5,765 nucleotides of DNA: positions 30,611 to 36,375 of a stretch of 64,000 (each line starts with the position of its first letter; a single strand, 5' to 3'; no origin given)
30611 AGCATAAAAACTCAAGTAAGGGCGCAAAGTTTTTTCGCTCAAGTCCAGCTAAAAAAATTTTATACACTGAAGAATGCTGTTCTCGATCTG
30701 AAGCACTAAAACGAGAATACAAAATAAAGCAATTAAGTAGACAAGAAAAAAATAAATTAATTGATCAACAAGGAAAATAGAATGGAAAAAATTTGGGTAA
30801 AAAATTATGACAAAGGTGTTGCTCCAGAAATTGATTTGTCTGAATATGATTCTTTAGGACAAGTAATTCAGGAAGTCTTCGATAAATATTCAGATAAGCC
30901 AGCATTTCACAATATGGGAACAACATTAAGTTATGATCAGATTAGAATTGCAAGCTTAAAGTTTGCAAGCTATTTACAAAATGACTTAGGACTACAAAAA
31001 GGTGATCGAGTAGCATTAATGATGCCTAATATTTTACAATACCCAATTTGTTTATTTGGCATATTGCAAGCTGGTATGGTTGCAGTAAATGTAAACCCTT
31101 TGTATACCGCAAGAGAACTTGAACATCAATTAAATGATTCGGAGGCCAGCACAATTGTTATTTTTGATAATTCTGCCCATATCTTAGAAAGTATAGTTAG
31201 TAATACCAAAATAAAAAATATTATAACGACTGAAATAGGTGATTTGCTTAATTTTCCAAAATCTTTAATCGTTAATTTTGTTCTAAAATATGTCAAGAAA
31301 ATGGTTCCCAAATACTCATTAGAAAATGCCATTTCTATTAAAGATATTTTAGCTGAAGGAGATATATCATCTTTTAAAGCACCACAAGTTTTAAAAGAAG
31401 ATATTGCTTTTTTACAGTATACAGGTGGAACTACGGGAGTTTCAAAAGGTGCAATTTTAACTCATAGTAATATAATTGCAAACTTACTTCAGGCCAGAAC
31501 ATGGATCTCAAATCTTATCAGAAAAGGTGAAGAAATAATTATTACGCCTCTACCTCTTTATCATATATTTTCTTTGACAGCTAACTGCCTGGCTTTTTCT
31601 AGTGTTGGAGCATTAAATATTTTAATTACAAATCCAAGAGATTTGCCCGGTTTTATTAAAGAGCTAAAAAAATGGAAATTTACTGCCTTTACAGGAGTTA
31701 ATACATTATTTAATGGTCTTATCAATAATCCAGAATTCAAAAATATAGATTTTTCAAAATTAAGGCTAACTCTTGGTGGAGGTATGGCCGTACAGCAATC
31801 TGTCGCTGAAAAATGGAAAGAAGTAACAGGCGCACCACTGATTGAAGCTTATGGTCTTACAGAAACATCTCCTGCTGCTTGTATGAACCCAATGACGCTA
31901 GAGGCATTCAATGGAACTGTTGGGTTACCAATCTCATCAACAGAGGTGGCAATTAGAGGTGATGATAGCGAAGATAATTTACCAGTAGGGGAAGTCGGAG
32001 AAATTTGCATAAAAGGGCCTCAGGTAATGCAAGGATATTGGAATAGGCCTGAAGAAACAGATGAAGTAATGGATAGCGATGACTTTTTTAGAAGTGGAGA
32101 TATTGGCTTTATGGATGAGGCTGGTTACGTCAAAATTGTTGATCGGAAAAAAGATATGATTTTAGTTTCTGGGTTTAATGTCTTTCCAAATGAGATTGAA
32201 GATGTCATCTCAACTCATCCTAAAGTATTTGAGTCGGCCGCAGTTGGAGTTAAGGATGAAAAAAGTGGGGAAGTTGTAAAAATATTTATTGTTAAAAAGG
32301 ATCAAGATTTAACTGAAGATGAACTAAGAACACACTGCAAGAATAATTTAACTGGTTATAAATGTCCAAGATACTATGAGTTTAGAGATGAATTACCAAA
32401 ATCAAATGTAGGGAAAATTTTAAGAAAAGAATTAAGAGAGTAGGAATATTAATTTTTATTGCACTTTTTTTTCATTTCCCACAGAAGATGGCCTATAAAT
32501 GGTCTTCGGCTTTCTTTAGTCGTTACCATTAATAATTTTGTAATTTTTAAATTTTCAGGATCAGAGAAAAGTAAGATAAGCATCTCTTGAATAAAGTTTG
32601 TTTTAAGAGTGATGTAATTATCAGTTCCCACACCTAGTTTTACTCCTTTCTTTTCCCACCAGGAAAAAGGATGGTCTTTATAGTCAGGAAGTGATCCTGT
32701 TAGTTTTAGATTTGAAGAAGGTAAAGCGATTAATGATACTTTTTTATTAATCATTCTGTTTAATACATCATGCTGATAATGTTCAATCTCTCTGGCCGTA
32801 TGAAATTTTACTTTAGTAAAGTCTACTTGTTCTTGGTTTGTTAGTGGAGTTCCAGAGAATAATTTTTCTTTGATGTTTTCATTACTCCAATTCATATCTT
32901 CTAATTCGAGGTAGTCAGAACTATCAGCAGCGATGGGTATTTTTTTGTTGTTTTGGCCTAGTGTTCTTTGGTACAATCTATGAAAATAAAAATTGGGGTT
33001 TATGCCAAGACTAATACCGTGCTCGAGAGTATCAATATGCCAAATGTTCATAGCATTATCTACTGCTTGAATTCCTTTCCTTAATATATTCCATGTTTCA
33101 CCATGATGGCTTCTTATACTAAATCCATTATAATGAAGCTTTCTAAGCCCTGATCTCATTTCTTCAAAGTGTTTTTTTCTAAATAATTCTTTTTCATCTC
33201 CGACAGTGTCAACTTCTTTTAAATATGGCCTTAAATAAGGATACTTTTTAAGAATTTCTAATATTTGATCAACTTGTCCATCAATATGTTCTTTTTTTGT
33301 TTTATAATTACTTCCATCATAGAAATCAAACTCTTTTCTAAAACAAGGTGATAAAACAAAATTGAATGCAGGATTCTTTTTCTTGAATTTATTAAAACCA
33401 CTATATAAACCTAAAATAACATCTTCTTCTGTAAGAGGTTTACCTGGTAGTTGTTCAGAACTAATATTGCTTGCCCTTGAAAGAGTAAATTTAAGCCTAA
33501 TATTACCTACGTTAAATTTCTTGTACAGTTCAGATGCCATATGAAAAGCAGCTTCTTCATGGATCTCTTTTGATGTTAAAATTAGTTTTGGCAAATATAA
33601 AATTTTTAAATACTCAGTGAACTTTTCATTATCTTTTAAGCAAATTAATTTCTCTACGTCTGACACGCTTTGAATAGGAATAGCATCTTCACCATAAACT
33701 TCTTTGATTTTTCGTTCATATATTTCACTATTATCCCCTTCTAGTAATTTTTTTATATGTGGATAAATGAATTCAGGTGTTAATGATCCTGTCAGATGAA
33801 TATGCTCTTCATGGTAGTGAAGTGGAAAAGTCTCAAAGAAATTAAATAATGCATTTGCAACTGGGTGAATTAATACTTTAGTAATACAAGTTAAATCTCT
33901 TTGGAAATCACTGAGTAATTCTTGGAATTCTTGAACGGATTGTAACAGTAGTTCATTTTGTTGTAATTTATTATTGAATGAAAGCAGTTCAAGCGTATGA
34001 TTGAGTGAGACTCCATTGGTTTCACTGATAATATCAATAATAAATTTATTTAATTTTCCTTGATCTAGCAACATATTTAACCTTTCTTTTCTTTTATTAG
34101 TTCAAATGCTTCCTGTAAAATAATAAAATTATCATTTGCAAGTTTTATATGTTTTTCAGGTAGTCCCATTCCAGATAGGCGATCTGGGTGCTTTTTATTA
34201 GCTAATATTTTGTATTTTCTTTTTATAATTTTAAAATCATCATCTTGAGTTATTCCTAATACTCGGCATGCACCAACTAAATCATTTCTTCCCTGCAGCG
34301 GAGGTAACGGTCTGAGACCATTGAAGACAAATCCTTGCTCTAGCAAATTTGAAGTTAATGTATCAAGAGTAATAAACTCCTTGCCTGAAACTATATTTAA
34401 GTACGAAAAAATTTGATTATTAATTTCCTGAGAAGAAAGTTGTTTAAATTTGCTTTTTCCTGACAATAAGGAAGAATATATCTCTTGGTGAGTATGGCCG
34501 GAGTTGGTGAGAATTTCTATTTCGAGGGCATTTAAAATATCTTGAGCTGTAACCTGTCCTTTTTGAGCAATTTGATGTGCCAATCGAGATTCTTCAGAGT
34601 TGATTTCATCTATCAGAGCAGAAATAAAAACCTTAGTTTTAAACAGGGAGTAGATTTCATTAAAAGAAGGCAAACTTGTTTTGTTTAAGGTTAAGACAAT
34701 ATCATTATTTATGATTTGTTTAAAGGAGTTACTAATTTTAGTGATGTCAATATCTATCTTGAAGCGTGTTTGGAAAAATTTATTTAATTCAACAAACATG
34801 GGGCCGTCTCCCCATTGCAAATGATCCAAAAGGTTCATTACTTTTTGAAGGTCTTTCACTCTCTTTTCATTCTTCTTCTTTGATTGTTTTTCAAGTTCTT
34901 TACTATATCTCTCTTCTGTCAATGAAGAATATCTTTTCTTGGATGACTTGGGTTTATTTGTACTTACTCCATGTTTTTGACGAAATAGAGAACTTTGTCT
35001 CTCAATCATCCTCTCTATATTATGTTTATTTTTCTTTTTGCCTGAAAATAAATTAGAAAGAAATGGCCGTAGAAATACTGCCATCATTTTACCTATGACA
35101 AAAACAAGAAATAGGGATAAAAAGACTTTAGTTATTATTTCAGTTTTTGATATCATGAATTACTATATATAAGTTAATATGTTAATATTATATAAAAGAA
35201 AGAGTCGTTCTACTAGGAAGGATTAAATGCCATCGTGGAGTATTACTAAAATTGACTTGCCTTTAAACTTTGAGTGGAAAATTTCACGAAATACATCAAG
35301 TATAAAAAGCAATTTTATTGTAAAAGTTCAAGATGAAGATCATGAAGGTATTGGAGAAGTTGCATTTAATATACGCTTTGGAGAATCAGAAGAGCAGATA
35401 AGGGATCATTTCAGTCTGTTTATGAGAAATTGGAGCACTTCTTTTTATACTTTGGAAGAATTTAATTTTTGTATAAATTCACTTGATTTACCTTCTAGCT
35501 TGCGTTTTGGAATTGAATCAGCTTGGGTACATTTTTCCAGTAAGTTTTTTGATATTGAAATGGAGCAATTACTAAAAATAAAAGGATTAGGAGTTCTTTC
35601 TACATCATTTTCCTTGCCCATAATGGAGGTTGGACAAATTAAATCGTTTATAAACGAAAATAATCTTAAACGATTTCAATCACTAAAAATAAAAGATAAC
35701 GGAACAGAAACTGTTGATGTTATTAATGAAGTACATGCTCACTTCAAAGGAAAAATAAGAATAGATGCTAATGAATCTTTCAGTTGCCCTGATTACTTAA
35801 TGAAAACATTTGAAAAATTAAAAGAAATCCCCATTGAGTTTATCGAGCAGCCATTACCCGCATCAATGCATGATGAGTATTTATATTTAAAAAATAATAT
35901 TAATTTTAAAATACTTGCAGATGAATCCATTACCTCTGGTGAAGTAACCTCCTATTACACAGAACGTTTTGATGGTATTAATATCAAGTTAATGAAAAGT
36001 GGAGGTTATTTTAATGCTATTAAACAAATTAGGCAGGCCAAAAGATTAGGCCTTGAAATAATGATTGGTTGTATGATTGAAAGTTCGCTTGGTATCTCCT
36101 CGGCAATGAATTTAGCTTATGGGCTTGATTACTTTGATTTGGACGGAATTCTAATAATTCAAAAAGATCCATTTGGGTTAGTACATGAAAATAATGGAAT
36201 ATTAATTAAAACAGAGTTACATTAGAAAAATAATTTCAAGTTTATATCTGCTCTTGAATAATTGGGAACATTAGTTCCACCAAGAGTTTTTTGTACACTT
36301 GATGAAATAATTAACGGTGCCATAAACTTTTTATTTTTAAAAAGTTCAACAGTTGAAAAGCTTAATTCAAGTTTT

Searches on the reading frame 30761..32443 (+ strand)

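Call 44: search_protein_families(library=pfam, proteins=[window:30761-32443:+], max_evalue=0.001)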
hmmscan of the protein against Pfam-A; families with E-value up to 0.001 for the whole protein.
window:30761-32443:+ (560 aa): 2 families
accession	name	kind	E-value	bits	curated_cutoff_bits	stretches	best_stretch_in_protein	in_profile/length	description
PF00501.34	AMP-binding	-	2.1e-93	313.6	29.9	1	38-427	3-384/384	AMP-binding enzyme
PF13193.12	AMP-binding_C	-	6.7e-19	69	24.5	1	478-552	1-76/76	AMP-binding enzyme C-terminal domain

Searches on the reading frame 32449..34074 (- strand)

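Call 44: search_protein_families(library=pfam, proteins=[window:32449-34074:-], max_evalue=0.001)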
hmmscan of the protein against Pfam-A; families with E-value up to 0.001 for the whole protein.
window:32449-34074:- (541 aa): 1 family
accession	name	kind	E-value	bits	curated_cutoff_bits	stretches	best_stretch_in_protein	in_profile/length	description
PF00962.28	A_deaminase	-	1.6e-07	31.2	27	0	435-499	226-289/330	Adenosine deaminase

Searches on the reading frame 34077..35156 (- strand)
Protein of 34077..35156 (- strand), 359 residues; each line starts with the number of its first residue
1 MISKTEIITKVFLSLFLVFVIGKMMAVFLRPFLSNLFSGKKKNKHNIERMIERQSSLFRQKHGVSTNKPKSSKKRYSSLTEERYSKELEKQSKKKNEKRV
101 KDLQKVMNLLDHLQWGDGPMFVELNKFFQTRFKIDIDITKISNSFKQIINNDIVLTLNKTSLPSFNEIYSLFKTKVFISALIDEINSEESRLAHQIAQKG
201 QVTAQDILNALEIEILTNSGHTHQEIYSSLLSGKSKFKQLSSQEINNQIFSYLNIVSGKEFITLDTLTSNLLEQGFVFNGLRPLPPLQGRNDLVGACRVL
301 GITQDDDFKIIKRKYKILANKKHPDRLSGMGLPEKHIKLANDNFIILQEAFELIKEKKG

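Call 44: search_protein_families(library=pfam, proteins=[window:34077-35156:-], max_evalue=0.001)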
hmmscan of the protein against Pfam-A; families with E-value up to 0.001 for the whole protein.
window:34077-35156:- (359 aa): 1 family
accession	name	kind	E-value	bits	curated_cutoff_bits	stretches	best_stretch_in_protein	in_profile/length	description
PF00226.36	DnaJ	-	5.2e-06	26.9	27.8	1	299-357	5-56/63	DnaJ domain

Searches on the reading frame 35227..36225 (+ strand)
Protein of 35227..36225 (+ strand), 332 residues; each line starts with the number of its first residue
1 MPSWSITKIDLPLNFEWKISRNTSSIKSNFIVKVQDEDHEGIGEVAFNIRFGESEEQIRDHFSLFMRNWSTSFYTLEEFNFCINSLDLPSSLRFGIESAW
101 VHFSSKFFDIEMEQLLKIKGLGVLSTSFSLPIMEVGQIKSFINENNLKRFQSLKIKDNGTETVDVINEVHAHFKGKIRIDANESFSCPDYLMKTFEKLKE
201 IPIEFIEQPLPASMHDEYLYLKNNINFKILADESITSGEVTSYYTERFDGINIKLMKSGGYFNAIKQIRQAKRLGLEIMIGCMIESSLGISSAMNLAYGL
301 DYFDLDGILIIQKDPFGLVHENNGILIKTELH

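Call 44: search_protein_families(library=pfam, proteins=[window:35227-36225:+], max_evalue=0.001)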
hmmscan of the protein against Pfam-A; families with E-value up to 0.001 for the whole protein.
window:35227-36225:+ (332 aa): 1 family
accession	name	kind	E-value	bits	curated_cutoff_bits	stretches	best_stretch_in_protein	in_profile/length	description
PF13378.12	MR_MLE_C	-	2.6e-18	67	29.4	1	149-297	14-166/219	Enolase C-terminal domain-like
